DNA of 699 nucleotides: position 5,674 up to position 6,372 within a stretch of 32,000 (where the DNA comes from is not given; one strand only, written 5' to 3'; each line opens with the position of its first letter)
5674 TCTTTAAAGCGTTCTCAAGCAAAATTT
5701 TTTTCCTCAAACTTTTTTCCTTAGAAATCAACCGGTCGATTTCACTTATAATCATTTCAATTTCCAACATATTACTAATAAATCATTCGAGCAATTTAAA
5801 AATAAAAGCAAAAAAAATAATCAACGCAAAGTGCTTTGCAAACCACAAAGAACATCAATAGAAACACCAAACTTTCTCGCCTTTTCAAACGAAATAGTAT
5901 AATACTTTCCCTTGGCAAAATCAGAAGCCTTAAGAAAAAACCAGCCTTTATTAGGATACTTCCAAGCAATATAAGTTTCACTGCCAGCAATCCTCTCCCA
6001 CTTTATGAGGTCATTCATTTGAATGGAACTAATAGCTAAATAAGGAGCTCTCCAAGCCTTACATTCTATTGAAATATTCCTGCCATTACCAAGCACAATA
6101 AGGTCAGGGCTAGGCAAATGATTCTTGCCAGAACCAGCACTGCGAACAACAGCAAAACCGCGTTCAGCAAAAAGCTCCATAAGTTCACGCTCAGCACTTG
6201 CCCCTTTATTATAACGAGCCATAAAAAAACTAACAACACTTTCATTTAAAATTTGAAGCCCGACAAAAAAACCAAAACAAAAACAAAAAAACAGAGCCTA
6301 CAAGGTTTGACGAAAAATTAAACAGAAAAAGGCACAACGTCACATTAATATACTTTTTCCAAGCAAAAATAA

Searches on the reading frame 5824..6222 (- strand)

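Call 65: search_protein_families(library=pfam, proteins=[window:5824-6222:-], max_evalue=0.001)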
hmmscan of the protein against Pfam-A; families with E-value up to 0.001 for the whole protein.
window:5824-6222:- (133 aa): 1 family
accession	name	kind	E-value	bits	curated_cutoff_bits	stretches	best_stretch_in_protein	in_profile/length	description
PF01870.24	Hjc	-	1.4e-22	79.8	21.1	1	10-100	2-92/93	Archaeal holliday junction resolvase (hjc)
